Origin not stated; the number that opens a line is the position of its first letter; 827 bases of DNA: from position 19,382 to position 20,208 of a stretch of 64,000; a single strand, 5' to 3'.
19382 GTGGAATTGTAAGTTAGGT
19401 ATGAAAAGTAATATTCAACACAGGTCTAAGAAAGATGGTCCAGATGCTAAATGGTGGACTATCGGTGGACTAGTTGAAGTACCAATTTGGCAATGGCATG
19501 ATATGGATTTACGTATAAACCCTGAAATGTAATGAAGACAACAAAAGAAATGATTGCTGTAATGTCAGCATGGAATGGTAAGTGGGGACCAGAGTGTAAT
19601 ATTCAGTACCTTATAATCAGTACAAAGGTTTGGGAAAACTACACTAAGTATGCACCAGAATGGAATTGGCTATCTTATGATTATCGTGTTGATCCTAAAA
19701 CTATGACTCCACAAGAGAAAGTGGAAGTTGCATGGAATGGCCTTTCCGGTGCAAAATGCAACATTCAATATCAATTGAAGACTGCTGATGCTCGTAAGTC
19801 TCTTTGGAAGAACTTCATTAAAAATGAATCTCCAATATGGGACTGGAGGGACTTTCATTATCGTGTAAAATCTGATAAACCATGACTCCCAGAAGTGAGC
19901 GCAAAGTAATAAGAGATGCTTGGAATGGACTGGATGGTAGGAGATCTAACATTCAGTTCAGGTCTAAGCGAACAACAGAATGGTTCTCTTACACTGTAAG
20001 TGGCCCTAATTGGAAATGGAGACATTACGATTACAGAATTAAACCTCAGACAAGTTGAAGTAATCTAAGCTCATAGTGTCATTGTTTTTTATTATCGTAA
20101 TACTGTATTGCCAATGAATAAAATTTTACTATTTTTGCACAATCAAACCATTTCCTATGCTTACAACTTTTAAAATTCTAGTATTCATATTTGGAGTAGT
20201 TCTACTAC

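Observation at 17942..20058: Expanded family of repeat-domain proteins sharing a W-N-G-x3-G-x3-(C)N-I-Q-[YHF] ... W-x-W-x2-Y-x-Y-R-[VI]-K module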

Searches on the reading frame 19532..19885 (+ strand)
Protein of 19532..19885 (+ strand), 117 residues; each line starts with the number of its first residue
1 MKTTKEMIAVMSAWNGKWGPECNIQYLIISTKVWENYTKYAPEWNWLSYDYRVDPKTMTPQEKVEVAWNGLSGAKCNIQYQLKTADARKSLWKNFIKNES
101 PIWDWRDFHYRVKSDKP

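Call 5: search_protein_families(library=pfam, proteins=[window:19532-19885:+], max_evalue=1)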
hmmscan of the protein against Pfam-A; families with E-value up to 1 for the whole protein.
window:19532-19885:+ (117 aa): 2 families
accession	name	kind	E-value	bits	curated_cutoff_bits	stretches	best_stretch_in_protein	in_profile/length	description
PF13953.12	PapC_C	-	0.038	14.2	27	1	58-83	40-65/66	PapC C-terminal domain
PF09638.15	Ph1570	-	0.13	12.5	27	1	59-93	2-36/156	Ph1570 protein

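Call 6: search_protein_families(library=phrogs, proteins=[window:19532-19885:+], max_evalue=1)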
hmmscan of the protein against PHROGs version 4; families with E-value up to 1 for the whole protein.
window:19532-19885:+ (117 aa): 2 families
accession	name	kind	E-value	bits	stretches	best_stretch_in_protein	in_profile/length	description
phrog_21668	-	unknown function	1e-05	26.5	2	3-64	5-63/171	-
phrog_15048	-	unknown function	1.1e-05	26.6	2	3-62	9-63/131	-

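Call 10: find_homologous_proteins(query=window:19532-19885:+, max_evalue=0.01)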
Query window:19532-19885:+ (117 aa): 3 proteins with E <= 0.01 among 5 candidates.
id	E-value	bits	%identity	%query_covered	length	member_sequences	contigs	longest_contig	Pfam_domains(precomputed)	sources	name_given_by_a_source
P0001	9.4e-77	273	100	100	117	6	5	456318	-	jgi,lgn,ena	-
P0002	6.4e-52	193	68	100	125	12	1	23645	-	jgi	-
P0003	1.4e-51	191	68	100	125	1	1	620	-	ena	-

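Call 11: find_encoding_contigs(protein=P0001, flank=6000, max_places=6)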
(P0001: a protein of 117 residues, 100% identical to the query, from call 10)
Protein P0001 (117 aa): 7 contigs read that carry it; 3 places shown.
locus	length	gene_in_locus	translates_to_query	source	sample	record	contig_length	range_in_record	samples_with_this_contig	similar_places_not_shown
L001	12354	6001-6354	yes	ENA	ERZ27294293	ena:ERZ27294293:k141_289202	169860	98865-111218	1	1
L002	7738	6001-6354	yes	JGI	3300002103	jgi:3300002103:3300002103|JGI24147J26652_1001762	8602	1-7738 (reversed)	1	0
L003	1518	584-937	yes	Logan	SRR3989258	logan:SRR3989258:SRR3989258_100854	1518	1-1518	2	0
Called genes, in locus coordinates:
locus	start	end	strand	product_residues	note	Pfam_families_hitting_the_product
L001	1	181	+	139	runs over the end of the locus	-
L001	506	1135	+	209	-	-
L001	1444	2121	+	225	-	-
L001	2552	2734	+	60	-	-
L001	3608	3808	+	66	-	-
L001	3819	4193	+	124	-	-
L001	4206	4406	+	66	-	-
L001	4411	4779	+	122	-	-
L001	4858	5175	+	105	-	-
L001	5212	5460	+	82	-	-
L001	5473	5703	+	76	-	-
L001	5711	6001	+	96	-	-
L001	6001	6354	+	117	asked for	-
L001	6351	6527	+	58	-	-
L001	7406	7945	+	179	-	PF00075:RNase_H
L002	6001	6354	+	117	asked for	-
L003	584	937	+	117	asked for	-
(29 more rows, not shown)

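Call 12: find_encoding_contigs(protein=P0002, flank=10000, max_places=4)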
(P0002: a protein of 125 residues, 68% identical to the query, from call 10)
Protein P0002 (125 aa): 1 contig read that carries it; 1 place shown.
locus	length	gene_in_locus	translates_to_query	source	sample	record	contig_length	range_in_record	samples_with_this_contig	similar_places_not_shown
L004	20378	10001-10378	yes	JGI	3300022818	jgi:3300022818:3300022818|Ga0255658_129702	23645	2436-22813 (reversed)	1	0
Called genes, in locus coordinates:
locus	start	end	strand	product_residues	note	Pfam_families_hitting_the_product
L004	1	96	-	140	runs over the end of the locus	-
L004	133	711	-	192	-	-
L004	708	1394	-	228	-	-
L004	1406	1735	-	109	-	-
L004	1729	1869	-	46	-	-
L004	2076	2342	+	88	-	-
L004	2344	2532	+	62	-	-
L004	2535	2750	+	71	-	-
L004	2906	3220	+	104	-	PF24729:Acb2_Tad1_hairpin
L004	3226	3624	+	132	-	-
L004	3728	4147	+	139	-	-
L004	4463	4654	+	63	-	-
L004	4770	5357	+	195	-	-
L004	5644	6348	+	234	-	-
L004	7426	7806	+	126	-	-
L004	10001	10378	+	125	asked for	-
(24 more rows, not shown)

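Call 21: search_protein_families(library=pfam, proteins=[P0002], max_evalue=0.1)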
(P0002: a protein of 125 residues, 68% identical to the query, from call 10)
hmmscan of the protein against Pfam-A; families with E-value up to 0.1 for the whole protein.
P0002 (125 aa): 1 family
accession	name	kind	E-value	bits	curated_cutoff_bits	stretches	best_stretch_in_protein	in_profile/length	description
PF13953.12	PapC_C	-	0.057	13.6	27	0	52-83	34-65/66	PapC C-terminal domain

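Call 29: predict_structure(protein=window:19532-19885:+)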
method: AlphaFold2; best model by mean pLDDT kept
length: 117 residues; sequences in the alignment: 1
mean_pLDDT: 38.8   pTM: 0.28
mean pLDDT of the five models: 38.8, 35.4, 33.2, 33.1, 31.7
residues with pLDDT >= 90: 0; 70-90: 0; 50-70: 9; < 50: 108
segments of 3 or more residues with pLDDT < 50: 1-30, 40-117
pLDDT, mean of each block of 10 residues (from residue 1): 40 39 45 52 44 43 38 36 33 31 31 30
secondary structure, 60 per line:
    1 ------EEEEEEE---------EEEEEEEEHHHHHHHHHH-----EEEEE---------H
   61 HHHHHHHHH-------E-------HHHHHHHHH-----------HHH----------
elements in order: E7-13 E23-30 H31-40 E46-50 H60-69 H85-93

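Call 33: search_protein_families(library=ncbifam, proteins=[window:19532-19885:+], max_evalue=0.1)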
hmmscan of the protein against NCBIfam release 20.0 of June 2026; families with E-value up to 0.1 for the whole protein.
window:19532-19885:+ (117 aa): 0 families

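Call 102: search_protein_families(library=padloc, proteins=[window:19532-19885:+], max_evalue=0.01)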
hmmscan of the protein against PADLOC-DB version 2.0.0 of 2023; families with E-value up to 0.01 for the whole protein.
window:19532-19885:+ (117 aa): 0 families

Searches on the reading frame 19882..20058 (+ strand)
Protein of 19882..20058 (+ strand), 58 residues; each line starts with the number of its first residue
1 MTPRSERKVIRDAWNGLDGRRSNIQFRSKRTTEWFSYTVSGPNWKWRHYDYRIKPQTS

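Call 5: search_protein_families(library=pfam, proteins=[window:19882-20058:+], max_evalue=1)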
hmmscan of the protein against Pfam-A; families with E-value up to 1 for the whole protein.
window:19882-20058:+ (58 aa): 0 families

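Call 6: search_protein_families(library=phrogs, proteins=[window:19882-20058:+], max_evalue=1)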
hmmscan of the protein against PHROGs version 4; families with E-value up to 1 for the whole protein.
window:19882-20058:+ (58 aa): 1 family
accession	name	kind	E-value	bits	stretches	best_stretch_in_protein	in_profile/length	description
phrog_21668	-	unknown function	0.00069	20.5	1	22-56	20-54/171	-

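Call 40: search_solved_structures(query=A4, max_evalue=10, show_alignments=3)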
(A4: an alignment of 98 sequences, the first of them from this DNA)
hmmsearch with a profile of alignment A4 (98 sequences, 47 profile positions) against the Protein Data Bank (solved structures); distinct sequences matched with E-value up to 10: 1.
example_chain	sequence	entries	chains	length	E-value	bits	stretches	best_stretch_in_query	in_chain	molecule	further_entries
1d2p_A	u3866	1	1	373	0.47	13.7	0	10-24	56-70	COLLAGEN ADHESIN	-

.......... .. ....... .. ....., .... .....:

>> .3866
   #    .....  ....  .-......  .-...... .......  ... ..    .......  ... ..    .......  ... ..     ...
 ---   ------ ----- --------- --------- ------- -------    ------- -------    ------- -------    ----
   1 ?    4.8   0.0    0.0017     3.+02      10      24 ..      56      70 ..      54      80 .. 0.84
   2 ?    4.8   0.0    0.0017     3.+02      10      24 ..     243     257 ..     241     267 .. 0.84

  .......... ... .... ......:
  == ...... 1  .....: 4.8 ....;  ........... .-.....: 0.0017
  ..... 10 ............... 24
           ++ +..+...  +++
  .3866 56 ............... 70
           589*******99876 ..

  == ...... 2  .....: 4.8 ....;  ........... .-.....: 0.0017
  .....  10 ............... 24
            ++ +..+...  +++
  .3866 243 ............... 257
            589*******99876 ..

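Call 41: find_homologous_proteins(query=A4, max_evalue=0.001)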
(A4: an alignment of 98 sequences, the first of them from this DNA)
Query A4 (98 sequences) (55 aa, profile of the alignment): 441 proteins with E <= 0.001 among 558 candidates; the best 120 are listed.
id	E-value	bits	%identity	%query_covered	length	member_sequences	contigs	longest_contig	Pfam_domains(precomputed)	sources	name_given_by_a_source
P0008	1.6e-15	75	47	65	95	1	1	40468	-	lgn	-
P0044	2.6e-15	74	33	100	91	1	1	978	-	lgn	-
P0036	4.4e-15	73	33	95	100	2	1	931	-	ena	-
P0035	9.2e-15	72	67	22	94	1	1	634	-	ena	-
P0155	1.9e-14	71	36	65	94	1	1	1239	-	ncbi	-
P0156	2.0e-14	71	63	29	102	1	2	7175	-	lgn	-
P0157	3.1e-14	70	44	71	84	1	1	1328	-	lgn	-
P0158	3.6e-14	70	42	69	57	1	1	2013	-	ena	-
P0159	4.8e-14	70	58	35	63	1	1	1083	-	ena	-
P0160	7.1e-14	69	35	100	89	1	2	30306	-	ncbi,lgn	-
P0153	7.6e-14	69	44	71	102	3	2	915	-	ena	-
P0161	8.3e-14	69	38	71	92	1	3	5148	-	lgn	-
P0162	8.5e-14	69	35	96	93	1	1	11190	-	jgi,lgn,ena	-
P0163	8.6e-14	69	64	25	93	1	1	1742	-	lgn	-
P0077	9.2e-14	69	50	69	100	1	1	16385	-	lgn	-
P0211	6.5e-12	63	35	100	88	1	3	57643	-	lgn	-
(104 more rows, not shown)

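Call 46: predict_structure(alignment_id=A4)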
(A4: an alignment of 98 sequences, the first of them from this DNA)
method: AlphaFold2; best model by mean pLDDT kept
length: 55 residues; sequences in the alignment: 98
mean_pLDDT: 91.6   pTM: 0.69
mean pLDDT of the five models: 91.6, 88.7, 87.2, 84.4, 82.6
residues with pLDDT >= 90: 45; 70-90: 9; 50-70: 1; < 50: 0
segments of 3 or more residues with pLDDT < 50: none
pLDDT, mean of each block of 10 residues (from residue 1): 84 93 95 93 93 92
secondary structure, 60 per line:
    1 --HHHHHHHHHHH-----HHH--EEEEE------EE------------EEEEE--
elements in order: H3-13 E24-28 E49-53

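Call 53: fold_search(model_id=the predicted structure, library=viral)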
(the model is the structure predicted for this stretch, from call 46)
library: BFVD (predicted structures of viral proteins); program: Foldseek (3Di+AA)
matches with E <= 10: 62; with E <= 0.001: 0
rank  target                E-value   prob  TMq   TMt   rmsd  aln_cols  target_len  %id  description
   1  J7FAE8                1.1e-01  0.98  0.62  0.30   3.3        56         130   23  Uncharacterized protein [Agrobacterium phage 7-7-1]
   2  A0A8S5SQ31            1.3e-01  0.98  0.63  0.31   3.2        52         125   27  Uncharacterized protein [Myoviridae sp. ct7Mg7]
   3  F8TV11                5.3e-01  0.72  0.53  0.26   3.0        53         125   21  (no name in the UniProt tables at hand)
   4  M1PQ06                9.5e-01  0.72  0.62  0.28   2.6        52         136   31  (no name in the UniProt tables at hand)
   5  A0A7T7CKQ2            1.1e+00  0.09  0.27  0.11   4.1        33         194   33  (no name in the UniProt tables at hand)
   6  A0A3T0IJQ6            1.4e+00  0.44  0.42  0.17   2.5        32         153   19  (no name in the UniProt tables at hand)
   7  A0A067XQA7            1.5e+00  0.23  0.37  0.31   7.0        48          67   23  (no name in the UniProt tables at hand)
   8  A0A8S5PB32            1.7e+00  0.20  0.37  0.28   4.9        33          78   21  Uncharacterized protein [Myoviridae sp. ct2Pw37]
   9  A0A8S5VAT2            2.1e+00  0.51  0.49  0.15   2.3        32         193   16  Uncharacterized protein [Siphoviridae sp. ct0vA12]
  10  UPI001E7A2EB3         2.1e+00  0.35  0.58  0.35   3.6        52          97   27  (no name look-up for this kind of identifier)
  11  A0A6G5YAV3            2.1e+00  0.30  0.52  0.31   2.8        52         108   10  (no name in the UniProt tables at hand)
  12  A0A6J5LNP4            2.6e+00  0.21  0.50  0.18   4.3        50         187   12  Uncharacterized protein (Fragment) [uncultured Caudovirales phage]
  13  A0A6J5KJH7            2.6e+00  0.06  0.32  0.10  18.2        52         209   19  Uncharacterized protein [uncultured Caudovirales phage]
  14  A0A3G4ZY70            2.6e+00  0.06  0.23  0.02   9.7        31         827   19  Uncharacterized protein [Gaeavirus sp.]
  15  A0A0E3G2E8            2.7e+00  0.11  0.34  0.36   6.2        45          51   18  Uncharacterized protein [Synechococcus phage ACG-2014f]
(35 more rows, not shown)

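Call 57: search_protein_families(library=pfam, alignment_id=A4, max_evalue=1)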
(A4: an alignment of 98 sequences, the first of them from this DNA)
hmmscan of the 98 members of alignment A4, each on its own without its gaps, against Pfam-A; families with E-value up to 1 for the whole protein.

A. member 1, seq(55 aa): 0 families

B. families by the number of members that match (of 98 scanned): 25 families
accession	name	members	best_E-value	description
PF09638.15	Ph1570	2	0.027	Ph1570 protein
PF04218.19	CENP-B_N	2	0.075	CENP-B N-terminal DNA-binding domain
PF25445.1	CCHC_ZFPM2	1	0.0052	ZFPM2-like CCHC zinc finger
PF21218.2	Fpg-like_C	1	0.0097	Formamidopyrimidine-DNA glycosylase-like, C-terminal domain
PF11783.13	Cytochrome_cB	1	0.015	Cytochrome c bacterial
PF23974.1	DUF7300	1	0.02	Domain of unknown function (DUF7300)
PF18779.7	LRR_RI_capping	1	0.025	Capping Ribonuclease inhibitor Leucine Rich Repeat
PF10384.14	Scm3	1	0.027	Centromere protein Scm3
PF02982.20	Scytalone_dh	1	0.029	Scytalone dehydratase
PF13953.12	PapC_C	1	0.045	PapC C-terminal domain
PF22620.2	OYE-like_second_a-b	1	0.045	OYE-like second alpha/beta domain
PF12115.13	Salp15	1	0.047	Salivary protein of 15kDa inhibits CD4+ T cell activation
PF17899.6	Peptidase_M61_N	1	0.059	Peptidase M61 N-terminal domain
PF06576.17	DUF1133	1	0.085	Protein of unknown function (DUF1133)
PF12424.13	ATP_Ca_trans_C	1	0.088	Plasma membrane calcium transporter ATPase C terminal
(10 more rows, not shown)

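Call 58: fold_search(model_id=the predicted structure, library=pdb)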
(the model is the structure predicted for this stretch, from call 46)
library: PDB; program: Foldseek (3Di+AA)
matches with E <= 10: 79; with E <= 0.001: 0
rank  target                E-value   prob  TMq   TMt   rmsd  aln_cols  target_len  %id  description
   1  1bj8                  3.1e+00  0.05  0.25  0.13   9.6        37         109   19  THIRD N-TERMINAL DOMAIN OF GP130, NMR, MINIMIZED AVERAGE STRUCTURE (released 1999-01-13)
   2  8ent_F                4.3e+00  0.04  0.23  0.08   8.1        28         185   21  Interleukin-21 signaling complex with IL-21R and IL-2Rg (released 2023-06-28)
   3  3dhg_F                4.6e+00  0.03  0.26  0.20   8.4        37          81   22  Crystal Structure of Toluene 4-Monoxygenase Hydroxylase (released 2008-12-30)
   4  4wtw_B                4.6e+00  0.03  0.20  0.13   9.1        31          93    6  Crystal structure of the third FnIII domain of integrin beta4 (released 2015-02-11)
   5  7nup_C                5.0e+00  0.05  0.25  0.02   9.5        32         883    6  Endoplasmic reticulum aminopeptidase 2 complexed with a mixed hydroxamic and sulfonyl ligand (released 2022-06-22)
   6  4gs7_C                5.0e+00  0.04  0.23  0.07  10.0        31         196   19  Structure of the Interleukin-15 quaternary complex (released 2012-11-07)
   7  7pfs_A                5.3e+00  0.05  0.26  0.02   9.4        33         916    6  Crystal structure of ERAP2 aminopeptidase in complex with phosphinic pseudotripeptide ((1R)-1-Amino-3-phenylpropyl){2- (released 2022-01-26)
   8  6hyf_A                5.3e+00  0.03  0.20  0.12   8.4        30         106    7  Crystal structure of the third FNIII domain from rat beta4 integrin, a binding site for periaxin (released 2019-05-08)
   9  9gjn_B                5.7e+00  0.04  0.26  0.02   9.5        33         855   12  ERAP1 in complex with 1-[2-(3-oxo-3,4-dihydro-2H-1,4-benzothiazin-4-yl)acetamido]cyclohexane-1-carboxylic acid (released 2025-01-22)
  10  6ryf_A                5.7e+00  0.04  0.26  0.02   9.5        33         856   12  High-resolution crystal structure of ERAP1 in complex with 15mer phosphinic peptide (released 2019-12-18)
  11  2yd0_A                5.7e+00  0.04  0.25  0.02   9.6        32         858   12  Crystal structure of the soluble domain of human endoplasmic reticulum aminopeptidase 1 ERAP1 (released 2011-04-13)
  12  2e3v_B                5.7e+00  0.04  0.24  0.14   9.0        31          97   10  Crystal structure of the first fibronectin type III domain of neural cell adhesion molecule splicing isoform from huma (released 2007-06-05)
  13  2e3v_C                5.7e+00  0.03  0.23  0.14   9.0        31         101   10  Crystal structure of the first fibronectin type III domain of neural cell adhesion molecule splicing isoform from huma (released 2007-06-05)
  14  2ibb                  5.7e+00  0.03  0.22  0.07   9.6        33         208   15  Crystal Structure of the First and Second FNIII Domains of Ihog (released 2006-10-24)
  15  6mgq_C                6.0e+00  0.05  0.27  0.02   9.5        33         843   12  ERAP1 in the open conformation bound to 10mer phosphinic inhibitor DG014 (released 2019-12-18)
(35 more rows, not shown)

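Call 82: find_encoding_contigs(protein=P0211, flank=7000, max_places=2)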
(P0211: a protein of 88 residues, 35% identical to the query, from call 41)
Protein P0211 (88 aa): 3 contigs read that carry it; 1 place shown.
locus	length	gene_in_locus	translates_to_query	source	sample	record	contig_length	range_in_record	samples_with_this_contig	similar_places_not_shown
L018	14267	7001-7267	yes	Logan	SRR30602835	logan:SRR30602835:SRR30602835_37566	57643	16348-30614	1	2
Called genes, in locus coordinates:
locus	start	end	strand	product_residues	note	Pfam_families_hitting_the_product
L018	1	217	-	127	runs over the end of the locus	-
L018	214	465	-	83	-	PF12961:DUF3850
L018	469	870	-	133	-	-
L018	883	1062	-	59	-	-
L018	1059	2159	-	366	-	-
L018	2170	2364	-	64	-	-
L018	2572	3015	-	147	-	-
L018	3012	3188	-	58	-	-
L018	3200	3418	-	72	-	-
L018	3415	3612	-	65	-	-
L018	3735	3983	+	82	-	-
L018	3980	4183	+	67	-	-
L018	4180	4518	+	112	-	-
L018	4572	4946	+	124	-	-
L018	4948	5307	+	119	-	-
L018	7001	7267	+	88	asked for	-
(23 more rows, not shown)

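Call 102: search_protein_families(library=padloc, proteins=[window:19882-20058:+], max_evalue=0.01)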
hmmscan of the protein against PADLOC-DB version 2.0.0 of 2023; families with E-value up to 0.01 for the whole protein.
window:19882-20058:+ (58 aa): 0 families

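Call 103: search_protein_families(library=phrogs, alignment_id=A4, max_evalue=0.001)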
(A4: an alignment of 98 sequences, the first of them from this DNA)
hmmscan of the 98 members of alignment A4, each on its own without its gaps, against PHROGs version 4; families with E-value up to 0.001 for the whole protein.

A. member 1, seq(55 aa): 0 families

B. families by the number of members that match (of 98 scanned): 5 families
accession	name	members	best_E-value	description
phrog_21668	-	70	2.7e-15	-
phrog_15048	-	58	4.2e-12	-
phrog_13152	-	1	0.0002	-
phrog_4445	-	1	0.00047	-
phrog_21375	-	1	0.00071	-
